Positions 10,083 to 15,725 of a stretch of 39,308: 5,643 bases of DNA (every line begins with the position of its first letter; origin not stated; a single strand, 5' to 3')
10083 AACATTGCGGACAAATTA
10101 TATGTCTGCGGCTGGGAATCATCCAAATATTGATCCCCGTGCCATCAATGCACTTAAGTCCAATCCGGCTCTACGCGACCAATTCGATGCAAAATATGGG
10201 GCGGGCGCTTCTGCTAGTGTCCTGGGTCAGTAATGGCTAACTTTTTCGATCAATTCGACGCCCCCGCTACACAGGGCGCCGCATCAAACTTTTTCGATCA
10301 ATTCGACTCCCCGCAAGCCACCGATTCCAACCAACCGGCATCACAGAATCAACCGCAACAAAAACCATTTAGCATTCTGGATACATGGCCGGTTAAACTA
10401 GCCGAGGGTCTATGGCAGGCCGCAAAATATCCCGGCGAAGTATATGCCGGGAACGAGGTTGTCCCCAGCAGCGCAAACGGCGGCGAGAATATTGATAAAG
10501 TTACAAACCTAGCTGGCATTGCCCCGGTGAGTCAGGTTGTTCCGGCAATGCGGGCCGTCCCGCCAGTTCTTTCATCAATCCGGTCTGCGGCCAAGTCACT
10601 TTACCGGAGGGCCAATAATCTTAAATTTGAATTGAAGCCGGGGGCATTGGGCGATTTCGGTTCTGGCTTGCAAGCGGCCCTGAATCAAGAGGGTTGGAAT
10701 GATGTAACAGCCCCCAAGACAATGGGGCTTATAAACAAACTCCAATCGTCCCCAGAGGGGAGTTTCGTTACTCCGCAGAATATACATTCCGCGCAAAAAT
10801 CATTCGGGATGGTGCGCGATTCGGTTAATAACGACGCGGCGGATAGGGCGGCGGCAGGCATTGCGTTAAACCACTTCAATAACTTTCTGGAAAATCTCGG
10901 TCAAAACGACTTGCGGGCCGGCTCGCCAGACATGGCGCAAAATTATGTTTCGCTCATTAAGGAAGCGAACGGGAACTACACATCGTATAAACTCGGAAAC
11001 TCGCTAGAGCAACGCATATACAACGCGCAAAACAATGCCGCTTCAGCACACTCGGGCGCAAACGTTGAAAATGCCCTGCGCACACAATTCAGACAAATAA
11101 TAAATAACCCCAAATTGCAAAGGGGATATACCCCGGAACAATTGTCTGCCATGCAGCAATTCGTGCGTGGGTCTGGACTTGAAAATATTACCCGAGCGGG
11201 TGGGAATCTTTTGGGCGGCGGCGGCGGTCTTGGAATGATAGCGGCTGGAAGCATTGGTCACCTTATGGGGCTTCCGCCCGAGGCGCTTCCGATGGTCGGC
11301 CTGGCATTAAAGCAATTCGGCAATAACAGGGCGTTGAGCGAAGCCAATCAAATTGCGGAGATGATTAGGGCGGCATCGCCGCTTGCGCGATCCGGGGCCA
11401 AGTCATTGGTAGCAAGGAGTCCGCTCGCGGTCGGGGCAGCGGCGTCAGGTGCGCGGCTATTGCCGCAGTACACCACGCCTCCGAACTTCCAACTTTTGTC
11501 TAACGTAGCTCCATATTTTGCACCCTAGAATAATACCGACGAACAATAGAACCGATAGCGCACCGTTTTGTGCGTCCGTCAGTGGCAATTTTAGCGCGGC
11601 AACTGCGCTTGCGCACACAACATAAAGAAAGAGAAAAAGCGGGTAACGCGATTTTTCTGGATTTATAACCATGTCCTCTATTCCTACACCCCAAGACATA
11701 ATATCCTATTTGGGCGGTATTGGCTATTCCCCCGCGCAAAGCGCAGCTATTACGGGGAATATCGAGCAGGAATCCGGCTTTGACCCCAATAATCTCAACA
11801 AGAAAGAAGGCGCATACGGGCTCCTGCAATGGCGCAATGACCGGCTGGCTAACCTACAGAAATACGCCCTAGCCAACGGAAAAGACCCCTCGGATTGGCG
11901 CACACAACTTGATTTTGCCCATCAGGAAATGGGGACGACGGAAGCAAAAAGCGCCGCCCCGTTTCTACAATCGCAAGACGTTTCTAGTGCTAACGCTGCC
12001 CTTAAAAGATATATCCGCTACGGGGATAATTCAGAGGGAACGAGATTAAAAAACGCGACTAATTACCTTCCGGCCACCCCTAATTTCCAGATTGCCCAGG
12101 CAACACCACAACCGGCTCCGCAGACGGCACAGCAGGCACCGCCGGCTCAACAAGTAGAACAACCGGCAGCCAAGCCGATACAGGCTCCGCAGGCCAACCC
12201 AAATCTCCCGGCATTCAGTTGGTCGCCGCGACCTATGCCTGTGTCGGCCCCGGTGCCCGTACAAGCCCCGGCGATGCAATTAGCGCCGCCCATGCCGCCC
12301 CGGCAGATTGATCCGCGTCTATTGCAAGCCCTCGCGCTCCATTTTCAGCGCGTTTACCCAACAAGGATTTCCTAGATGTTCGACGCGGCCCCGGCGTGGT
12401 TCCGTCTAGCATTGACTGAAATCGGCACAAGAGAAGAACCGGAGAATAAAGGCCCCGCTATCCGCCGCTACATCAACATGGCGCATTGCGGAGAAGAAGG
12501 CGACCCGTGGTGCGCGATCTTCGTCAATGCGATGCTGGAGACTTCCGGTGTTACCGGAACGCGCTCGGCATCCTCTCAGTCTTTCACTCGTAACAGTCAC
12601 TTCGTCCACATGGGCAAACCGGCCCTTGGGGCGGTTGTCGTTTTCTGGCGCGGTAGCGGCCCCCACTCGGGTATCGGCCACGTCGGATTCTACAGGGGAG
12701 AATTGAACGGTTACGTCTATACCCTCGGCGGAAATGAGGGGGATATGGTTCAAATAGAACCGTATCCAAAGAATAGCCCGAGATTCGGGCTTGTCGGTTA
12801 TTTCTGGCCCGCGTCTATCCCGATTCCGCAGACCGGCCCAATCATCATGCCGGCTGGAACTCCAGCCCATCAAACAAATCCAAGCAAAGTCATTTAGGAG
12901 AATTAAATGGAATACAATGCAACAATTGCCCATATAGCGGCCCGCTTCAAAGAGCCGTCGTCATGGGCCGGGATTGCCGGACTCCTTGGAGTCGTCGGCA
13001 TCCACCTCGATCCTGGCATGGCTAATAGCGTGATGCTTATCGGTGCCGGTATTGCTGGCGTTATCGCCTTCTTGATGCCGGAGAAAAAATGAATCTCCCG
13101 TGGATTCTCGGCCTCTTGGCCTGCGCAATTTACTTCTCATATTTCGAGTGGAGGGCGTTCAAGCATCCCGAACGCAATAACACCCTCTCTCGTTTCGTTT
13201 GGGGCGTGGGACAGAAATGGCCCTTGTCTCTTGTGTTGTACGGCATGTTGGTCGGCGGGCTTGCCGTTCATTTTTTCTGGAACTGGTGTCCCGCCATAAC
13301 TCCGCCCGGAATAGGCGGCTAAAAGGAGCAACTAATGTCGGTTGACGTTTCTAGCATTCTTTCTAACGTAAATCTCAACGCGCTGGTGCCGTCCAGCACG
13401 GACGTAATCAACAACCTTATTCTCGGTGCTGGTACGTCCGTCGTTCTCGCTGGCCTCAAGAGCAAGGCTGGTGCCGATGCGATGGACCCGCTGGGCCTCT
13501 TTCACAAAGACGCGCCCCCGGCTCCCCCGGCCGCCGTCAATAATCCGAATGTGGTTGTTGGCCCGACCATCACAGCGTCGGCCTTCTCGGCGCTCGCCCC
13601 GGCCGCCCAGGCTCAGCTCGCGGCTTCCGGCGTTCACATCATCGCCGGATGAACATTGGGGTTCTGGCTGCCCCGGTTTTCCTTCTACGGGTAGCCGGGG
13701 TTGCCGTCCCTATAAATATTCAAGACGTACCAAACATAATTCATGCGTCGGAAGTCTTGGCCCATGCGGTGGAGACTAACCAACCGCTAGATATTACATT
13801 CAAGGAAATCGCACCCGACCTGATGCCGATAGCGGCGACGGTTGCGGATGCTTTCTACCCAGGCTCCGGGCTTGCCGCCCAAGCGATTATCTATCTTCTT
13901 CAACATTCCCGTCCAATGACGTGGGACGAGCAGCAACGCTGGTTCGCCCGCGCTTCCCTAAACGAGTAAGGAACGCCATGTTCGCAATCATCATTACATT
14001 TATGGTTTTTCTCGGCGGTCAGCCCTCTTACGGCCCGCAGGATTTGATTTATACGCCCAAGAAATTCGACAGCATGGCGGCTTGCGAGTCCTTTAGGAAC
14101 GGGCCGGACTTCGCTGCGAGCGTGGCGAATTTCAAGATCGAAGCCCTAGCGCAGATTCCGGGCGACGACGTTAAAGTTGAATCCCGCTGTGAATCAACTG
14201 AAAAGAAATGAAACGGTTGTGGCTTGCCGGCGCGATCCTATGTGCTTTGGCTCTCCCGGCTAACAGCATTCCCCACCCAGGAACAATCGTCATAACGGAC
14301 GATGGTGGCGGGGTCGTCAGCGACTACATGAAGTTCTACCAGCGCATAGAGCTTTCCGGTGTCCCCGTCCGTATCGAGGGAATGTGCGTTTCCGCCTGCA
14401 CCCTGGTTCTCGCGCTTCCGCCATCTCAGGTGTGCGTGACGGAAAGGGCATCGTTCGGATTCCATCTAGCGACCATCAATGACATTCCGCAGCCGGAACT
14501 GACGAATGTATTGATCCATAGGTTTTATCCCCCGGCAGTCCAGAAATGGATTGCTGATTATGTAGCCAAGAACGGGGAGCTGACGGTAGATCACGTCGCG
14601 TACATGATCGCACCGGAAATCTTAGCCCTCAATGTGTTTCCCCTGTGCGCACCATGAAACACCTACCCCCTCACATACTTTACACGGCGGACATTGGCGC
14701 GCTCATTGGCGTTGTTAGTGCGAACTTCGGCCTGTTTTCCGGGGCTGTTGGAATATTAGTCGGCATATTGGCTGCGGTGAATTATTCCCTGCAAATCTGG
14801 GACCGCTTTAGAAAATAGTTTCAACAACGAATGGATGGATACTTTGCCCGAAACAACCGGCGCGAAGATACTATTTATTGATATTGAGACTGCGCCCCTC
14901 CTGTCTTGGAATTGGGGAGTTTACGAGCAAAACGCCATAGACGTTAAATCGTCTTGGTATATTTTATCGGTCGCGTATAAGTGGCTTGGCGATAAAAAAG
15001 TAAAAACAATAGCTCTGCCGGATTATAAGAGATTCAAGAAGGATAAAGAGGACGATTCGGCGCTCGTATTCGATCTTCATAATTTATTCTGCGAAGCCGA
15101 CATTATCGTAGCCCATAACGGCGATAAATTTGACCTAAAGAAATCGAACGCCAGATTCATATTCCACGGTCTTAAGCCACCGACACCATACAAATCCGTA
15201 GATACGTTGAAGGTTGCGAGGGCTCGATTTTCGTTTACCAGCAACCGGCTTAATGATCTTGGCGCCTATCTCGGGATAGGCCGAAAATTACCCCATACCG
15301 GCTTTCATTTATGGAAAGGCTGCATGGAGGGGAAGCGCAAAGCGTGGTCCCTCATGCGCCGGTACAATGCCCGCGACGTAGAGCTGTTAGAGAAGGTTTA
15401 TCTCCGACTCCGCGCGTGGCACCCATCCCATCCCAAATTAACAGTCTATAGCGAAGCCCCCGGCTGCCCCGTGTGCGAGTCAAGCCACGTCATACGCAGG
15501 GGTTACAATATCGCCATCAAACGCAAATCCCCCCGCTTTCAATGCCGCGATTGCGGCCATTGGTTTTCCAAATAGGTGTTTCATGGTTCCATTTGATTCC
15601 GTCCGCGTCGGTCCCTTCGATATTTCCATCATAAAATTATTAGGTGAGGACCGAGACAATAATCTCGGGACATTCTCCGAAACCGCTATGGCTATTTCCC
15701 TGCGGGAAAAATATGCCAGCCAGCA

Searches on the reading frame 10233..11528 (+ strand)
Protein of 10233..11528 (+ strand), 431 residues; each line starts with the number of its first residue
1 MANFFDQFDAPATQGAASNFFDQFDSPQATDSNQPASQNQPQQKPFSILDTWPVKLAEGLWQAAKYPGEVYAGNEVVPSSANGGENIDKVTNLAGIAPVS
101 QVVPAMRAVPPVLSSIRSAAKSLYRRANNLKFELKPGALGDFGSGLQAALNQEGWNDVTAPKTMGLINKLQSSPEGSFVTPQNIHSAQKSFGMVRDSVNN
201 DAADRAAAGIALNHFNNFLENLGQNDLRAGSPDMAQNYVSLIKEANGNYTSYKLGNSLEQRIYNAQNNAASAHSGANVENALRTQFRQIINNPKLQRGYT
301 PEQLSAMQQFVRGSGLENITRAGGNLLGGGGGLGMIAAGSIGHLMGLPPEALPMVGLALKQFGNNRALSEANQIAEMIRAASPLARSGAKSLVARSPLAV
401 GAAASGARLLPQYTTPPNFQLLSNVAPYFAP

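Call 14: search_protein_families(library=phrogs, proteins=[window:10233-11528:+], max_evalue=0.001)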
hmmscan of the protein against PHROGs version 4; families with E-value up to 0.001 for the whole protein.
window:10233-11528:+ (431 aa): 1 family
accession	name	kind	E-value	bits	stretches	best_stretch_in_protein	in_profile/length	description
phrog_21712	-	head and packaging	8.5e-15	55.6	1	202-390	294-476/500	major head protein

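Call 91: search_protein_families(library=pfam, proteins=[window:10233-11528:+], max_evalue=0.01)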
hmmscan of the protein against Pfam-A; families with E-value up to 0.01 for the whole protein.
window:10233-11528:+ (431 aa): 0 families

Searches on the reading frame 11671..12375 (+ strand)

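Call 14: search_protein_families(library=phrogs, proteins=[window:11671-12375:+], max_evalue=0.001)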
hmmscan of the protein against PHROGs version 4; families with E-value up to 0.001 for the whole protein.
window:11671-12375:+ (234 aa): 7 families
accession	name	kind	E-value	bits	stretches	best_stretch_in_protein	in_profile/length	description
phrog_9570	-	tail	1e-19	72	1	9-169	482-644/689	tail length tape measure protein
phrog_8949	-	unknown function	3.1e-19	70.8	1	11-94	340-423/557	-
phrog_24249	-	tail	1.8e-11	44.6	1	12-128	18-141/739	tail protein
phrog_19487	-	tail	8.8e-08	31.9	1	5-130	824-953/1147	tail length tape measure protein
phrog_512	-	unknown function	1.7e-07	32.1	1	25-132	78-192/199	-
phrog_24864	-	unknown function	8e-07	28.8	1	4-177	119-300/729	-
phrog_5453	-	unknown function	6.7e-06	26.3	1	9-211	569-810/863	-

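Call 91: search_protein_families(library=pfam, proteins=[window:11671-12375:+], max_evalue=0.01)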
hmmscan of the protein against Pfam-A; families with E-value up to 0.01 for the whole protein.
window:11671-12375:+ (234 aa): 1 family
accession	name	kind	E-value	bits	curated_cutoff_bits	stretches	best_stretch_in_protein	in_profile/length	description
PF18013.6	Phage_lysozyme2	-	3.6e-26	92.5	28.2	1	8-132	4-136/140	Phage tail lysozyme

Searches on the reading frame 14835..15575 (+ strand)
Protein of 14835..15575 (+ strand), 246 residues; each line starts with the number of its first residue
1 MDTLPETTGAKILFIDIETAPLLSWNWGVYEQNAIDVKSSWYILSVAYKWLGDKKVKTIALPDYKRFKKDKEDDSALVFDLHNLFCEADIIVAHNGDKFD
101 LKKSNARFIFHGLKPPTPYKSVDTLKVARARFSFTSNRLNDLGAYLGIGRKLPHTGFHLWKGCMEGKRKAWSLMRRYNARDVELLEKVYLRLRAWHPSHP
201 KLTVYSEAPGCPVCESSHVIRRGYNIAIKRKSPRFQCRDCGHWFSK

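Call 91: search_protein_families(library=pfam, proteins=[window:14835-15575:+], max_evalue=0.01)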
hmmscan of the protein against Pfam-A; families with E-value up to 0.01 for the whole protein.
window:14835-15575:+ (246 aa): 3 families
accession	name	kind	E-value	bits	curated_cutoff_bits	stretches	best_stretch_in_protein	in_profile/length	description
PF13482.12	RNase_H_2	-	1.3e-08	35.4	22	1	52-191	26-163/165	RNase_H superfamily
PF03811.18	Zn_ribbon_InsA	-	0.0018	18.4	26.1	1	211-240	8-34/35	InsA N-terminal domain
PF02701.20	Zn_ribbon_Dof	-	0.0066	17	26.6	0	210-242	5-36/59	Dof domain, zinc finger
